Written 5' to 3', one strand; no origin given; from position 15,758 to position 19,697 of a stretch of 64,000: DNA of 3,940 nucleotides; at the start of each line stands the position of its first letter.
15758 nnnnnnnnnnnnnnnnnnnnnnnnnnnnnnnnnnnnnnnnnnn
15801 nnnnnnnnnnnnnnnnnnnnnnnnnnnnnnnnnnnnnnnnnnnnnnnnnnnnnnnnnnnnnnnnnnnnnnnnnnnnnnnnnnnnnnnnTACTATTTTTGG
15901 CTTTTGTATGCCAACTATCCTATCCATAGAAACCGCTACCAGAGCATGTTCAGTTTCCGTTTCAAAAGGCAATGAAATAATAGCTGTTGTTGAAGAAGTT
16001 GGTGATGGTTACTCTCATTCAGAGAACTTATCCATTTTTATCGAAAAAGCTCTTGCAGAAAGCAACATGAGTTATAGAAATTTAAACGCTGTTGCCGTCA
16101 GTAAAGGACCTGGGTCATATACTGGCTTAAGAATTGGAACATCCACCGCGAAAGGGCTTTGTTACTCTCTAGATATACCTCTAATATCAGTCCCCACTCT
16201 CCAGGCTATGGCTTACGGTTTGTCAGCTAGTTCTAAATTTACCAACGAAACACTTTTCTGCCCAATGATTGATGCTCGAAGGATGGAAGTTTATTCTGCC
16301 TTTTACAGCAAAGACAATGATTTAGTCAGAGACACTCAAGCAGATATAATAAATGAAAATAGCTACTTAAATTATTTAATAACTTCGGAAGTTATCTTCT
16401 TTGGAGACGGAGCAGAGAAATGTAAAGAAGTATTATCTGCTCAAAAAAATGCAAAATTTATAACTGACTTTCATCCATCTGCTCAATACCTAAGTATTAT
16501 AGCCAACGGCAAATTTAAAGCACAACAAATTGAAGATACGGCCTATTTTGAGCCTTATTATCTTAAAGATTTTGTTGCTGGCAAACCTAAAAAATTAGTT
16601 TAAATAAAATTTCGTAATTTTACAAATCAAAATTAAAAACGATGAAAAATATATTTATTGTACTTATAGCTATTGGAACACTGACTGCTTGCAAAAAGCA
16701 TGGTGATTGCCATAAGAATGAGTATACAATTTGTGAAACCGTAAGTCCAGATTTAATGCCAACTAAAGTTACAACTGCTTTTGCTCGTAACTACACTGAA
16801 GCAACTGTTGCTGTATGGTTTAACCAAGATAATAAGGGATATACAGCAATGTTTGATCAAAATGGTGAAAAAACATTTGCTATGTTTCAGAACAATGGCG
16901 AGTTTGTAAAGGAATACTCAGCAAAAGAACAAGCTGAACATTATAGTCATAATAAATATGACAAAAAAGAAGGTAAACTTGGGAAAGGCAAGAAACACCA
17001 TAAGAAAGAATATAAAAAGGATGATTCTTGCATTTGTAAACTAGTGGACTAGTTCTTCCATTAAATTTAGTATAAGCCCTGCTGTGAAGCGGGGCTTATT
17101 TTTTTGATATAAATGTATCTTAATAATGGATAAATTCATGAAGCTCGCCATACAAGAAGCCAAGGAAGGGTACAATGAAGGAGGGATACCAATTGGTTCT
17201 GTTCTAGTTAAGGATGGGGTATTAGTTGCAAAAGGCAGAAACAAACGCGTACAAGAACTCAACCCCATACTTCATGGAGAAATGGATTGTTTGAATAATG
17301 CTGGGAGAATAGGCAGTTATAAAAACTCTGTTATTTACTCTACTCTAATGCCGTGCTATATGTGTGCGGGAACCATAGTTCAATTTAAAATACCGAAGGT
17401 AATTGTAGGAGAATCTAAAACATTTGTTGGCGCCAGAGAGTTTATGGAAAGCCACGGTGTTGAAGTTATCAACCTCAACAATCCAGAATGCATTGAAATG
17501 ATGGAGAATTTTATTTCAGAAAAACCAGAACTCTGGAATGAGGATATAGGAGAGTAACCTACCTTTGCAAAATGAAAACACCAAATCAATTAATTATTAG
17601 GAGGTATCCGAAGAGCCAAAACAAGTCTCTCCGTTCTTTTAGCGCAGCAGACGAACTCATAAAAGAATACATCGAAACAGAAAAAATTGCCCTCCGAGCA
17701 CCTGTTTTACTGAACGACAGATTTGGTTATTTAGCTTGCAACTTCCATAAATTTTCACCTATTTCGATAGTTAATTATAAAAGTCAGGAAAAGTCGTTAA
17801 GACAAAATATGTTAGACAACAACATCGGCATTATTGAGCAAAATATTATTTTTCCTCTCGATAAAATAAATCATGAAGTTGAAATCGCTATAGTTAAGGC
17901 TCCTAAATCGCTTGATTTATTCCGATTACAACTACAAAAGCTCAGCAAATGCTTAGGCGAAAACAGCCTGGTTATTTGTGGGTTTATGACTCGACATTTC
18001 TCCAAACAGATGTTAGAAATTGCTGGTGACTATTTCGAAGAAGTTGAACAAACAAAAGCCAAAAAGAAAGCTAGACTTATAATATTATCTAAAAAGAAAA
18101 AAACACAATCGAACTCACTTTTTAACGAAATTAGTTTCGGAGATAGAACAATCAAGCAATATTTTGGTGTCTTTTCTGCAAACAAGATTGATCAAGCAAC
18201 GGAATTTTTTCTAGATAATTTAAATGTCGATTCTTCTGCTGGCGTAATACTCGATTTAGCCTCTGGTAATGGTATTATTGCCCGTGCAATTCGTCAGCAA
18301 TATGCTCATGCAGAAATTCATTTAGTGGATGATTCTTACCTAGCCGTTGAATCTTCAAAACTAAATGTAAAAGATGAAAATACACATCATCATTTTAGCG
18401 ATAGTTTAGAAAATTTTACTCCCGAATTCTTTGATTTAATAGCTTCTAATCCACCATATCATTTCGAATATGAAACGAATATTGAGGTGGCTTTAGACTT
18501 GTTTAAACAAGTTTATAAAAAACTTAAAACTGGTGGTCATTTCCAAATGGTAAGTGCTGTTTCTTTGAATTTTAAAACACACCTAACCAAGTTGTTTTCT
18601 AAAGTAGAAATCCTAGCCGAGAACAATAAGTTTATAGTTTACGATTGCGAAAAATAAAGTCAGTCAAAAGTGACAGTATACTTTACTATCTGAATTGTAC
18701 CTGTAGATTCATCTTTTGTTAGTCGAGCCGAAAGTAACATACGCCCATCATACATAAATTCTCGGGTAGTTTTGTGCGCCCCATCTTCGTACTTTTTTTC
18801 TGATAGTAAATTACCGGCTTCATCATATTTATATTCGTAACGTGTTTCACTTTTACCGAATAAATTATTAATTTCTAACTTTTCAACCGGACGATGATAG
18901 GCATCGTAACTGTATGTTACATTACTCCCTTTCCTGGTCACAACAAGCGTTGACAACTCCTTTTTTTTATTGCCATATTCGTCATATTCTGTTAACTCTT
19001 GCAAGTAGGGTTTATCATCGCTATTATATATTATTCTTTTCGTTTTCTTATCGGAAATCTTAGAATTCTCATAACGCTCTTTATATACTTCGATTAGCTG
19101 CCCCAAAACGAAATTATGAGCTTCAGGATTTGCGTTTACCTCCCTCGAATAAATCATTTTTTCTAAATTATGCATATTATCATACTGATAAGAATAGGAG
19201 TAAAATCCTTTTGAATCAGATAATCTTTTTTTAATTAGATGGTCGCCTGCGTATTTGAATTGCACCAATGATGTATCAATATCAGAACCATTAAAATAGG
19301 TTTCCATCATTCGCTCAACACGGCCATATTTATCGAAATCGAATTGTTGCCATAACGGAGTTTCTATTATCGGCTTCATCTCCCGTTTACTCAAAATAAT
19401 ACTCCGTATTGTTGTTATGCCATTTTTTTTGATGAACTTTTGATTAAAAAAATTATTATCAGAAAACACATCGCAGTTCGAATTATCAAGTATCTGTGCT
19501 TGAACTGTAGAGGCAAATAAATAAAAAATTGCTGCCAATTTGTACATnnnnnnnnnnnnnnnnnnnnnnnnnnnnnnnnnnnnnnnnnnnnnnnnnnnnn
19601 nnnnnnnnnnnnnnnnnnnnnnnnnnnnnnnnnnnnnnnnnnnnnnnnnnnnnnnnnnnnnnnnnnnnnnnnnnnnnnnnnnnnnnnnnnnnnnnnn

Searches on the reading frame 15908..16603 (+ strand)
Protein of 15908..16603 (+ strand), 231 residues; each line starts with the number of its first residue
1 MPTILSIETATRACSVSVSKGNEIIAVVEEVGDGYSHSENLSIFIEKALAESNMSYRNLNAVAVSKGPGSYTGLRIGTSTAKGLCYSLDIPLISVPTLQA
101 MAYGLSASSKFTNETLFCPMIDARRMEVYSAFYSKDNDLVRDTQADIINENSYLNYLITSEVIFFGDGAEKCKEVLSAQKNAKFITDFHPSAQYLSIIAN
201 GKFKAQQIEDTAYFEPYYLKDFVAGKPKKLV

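Call 7: search_protein_families(library=pfam, proteins=[window:15908-16603:+], max_evalue=0.001)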
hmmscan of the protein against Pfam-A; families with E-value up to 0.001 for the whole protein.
window:15908-16603:+ (231 aa): 1 family
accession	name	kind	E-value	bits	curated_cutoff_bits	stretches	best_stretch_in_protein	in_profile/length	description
PF00814.31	TsaD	-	2.4e-30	106.6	24.8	1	36-224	28-260/264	tRNA N6-adenosine threonylcarbamoyltransferase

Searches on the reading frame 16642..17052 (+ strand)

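Call 7: search_protein_families(library=pfam, proteins=[window:16642-17052:+], max_evalue=0.001)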
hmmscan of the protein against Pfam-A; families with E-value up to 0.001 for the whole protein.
window:16642-17052:+ (136 aa): 0 families

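Call 58: search_protein_families(library=ncbifam, proteins=[window:16642-17052:+], max_evalue=0.01)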
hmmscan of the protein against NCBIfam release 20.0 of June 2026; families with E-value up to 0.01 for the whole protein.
window:16642-17052:+ (136 aa): 1 family
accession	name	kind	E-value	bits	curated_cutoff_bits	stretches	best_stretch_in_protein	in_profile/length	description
NF045606.1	lipo_J517_1871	equivalog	0.0069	16.4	60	1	1-129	1-121/133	J517_1871 family lipoprotein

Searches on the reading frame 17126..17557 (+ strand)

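Call 7: search_protein_families(library=pfam, proteins=[window:17126-17557:+], max_evalue=0.001)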
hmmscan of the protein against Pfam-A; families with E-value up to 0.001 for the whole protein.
window:17126-17557:+ (143 aa): 3 families
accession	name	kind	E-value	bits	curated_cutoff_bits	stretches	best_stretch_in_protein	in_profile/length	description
PF00383.29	dCMP_cyt_deam_1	-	2.4e-22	79.2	25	1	3-95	6-101/102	Cytidine and deoxycytidylate deaminase zinc-binding region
PF14437.12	MafB19-deam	-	1.4e-19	70.8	27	1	2-131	4-139/142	MafB19-like deaminase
PF14439.12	Bd3614-deam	-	1e-05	25.9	38.5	1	26-87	14-77/113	Bd3614-like deaminase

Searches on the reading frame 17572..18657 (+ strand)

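Call 7: search_protein_families(library=pfam, proteins=[window:17572-18657:+], max_evalue=0.001)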
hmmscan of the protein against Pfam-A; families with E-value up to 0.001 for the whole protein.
window:17572-18657:+ (361 aa): 6 families
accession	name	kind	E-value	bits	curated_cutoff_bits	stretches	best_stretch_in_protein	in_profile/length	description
PF05175.20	MTS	-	2.5e-38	131.8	23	1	193-357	3-169/170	Methyltransferase small domain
PF13847.12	Methyltransf_31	-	2.1e-06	27.9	27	1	221-344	2-121/145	Methyltransferase domain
PF13649.12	Methyltransf_25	-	2.9e-06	28.3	27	1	226-322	1-97/97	Methyltransferase domain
PF08241.18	Methyltransf_11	-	4.2e-05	24.5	21.2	1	227-324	1-93/95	Methyltransferase domain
PF08242.18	Methyltransf_12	-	0.00021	22.4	30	1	227-324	1-98/98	Methyltransferase domain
PF13489.12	Methyltransf_23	-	0.00039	20.6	27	1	208-352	11-139/164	Methyltransferase domain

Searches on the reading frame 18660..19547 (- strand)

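Call 7: search_protein_families(library=pfam, proteins=[window:18660-19547:-], max_evalue=0.001)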
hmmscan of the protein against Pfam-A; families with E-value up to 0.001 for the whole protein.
window:18660-19547:- (295 aa): 1 family
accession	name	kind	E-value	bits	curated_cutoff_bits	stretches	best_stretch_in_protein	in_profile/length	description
PF05593.20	RHS_repeat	-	9.8e-09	35.8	22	0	203-222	11-30/38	RHS Repeat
